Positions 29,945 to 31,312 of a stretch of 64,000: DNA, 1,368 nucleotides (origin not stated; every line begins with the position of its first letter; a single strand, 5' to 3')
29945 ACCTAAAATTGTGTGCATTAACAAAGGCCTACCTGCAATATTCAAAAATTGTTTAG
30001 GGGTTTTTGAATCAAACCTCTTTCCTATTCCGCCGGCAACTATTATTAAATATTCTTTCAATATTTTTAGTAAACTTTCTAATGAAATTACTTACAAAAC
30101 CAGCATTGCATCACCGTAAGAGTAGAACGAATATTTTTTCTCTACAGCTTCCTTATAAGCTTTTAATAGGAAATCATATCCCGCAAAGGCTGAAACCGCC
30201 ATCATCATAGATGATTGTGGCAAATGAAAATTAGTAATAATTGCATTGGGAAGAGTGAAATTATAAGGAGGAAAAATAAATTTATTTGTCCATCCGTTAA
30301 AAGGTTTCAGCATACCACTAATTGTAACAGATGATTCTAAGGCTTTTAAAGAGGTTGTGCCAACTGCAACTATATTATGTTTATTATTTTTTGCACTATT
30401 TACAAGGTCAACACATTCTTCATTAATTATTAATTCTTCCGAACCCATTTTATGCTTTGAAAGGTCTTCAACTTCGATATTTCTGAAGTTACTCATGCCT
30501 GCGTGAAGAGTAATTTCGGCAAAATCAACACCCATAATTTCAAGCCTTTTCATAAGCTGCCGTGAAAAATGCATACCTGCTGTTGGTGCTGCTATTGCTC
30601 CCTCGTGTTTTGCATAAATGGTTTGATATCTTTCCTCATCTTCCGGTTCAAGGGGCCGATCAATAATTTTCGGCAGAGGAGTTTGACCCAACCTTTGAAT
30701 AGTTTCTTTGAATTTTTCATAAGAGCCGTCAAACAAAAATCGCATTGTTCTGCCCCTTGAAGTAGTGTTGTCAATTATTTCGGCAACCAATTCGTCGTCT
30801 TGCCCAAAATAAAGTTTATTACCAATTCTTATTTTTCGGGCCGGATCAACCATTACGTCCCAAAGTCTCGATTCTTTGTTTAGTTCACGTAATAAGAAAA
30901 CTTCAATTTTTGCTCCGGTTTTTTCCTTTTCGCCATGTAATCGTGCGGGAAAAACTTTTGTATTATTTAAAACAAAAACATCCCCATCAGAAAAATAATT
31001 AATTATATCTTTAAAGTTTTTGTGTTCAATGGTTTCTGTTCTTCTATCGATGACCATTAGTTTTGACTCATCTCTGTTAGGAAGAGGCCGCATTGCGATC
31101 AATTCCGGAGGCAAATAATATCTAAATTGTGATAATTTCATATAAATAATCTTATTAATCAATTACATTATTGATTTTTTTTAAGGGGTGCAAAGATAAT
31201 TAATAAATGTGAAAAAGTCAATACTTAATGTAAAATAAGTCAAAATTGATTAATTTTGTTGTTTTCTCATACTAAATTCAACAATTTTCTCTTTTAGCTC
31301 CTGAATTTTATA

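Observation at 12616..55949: Seven secreted proteins with unrelated heads share one conserved, unrecognised C-terminal cassette placed just before the T9SS sorting domain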

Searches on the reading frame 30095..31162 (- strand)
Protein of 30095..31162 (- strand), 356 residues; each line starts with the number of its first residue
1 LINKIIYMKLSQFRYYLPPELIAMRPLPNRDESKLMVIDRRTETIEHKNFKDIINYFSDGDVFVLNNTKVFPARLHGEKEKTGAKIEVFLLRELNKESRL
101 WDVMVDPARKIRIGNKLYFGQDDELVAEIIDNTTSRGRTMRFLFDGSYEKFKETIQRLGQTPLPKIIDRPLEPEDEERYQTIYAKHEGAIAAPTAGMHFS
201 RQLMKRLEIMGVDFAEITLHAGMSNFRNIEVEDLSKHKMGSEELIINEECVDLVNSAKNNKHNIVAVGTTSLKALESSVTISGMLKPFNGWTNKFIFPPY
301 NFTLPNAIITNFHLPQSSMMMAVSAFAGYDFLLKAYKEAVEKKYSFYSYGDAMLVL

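Call 45: search_protein_families(library=pfam, proteins=[window:30095-31162:-], max_evalue=0.001)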
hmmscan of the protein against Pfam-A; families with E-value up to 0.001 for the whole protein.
window:30095-31162:- (356 aa): 1 family
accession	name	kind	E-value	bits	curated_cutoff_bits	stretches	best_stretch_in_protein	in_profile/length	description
PF02547.20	Queuosine_synth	-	6.2e-130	433.5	25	1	10-355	1-322/322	Queuosine biosynthesis protein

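Call 66: find_homologous_proteins(query=window:30095-31162:-, max_evalue=1e-50)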
Query window:30095-31162:- (356 aa): 8000 proteins with E <= 1e-50 among 8000 candidates; the best 120 are listed.
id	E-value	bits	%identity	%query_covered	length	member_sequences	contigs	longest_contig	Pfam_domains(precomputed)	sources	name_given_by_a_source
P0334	1.1e-231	786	100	98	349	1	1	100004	PF02547.21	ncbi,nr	ncbi:MAG: tRNA preQ1(34) S-adenosylmethionine ribosyltransferase-isomerase QueA [Bacteroidales bacte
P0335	2.9e-228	774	99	98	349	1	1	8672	PF02547.21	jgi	-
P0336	9.0e-216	733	91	98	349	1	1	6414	PF02547.21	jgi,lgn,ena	-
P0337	1.2e-215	733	91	98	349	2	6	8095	PF02547.21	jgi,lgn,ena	-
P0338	2.2e-215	732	91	98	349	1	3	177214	PF02547.21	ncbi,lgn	-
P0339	4.3e-215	731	91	98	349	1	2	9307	PF02547.21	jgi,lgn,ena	-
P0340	8.5e-213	724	91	98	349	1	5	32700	PF02547.21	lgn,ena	-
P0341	2.0e-209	712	89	98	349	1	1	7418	PF02547.21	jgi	-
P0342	7.2e-207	704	87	98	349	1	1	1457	PF02547.21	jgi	-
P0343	7.5e-205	697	87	98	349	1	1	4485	PF02547.21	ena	-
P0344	9.1e-204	694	86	98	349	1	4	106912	PF02547.21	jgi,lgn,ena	jgi:S-adenosylmethionine:tRNA ribosyltransferase-isomerase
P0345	4.4e-203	692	87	98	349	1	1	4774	PF02547.21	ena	-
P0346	7.3e-188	642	78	98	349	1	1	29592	PF02547.21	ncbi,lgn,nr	ncbi:MAG: tRNA preQ1(34) S-adenosylmethionine ribosyltransferase-isomerase QueA [Bacteroidales bacte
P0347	6.8e-184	629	77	98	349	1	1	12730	PF02547.21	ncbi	-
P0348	3.5e-183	626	77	98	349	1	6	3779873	PF02547.21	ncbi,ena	-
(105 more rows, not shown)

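Call 67: find_encoding_contigs(protein=P0334, flank=1000, max_places=2)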
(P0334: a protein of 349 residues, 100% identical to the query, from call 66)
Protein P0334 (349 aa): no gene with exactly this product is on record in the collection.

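Call 68: list_cluster_members(proteins=[P0334, P0030, P0136])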
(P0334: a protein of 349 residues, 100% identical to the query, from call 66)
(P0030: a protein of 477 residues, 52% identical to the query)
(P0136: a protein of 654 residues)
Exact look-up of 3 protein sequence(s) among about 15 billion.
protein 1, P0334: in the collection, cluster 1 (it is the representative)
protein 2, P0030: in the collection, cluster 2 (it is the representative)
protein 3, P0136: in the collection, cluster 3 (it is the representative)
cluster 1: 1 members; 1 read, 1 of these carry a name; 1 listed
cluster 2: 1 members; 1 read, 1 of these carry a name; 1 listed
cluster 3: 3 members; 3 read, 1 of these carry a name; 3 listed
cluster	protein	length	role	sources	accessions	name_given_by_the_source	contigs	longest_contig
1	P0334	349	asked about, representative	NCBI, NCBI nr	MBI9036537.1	MAG: tRNA preQ1(34) S-adenosylmethionine ribosyltransferase-isomerase QueA [Bacteroidales ... | tRNA preQ1(34) S-adenosylmethionine ribosyltransferase-isomerase QueA [Bacteroidales ...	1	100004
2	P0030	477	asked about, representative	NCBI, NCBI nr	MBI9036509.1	MAG: T9SS type A sorting domain-containing protein [Bacteroidales bacterium] | T9SS type A sorting domain-containing protein [Bacteroidales bacterium]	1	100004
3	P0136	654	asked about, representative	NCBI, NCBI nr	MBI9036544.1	MAG: T9SS type A sorting domain-containing protein [Bacteroidales bacterium] | T9SS type A sorting domain-containing protein [Bacteroidales bacterium]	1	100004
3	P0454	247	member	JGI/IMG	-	-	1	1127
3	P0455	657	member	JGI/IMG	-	-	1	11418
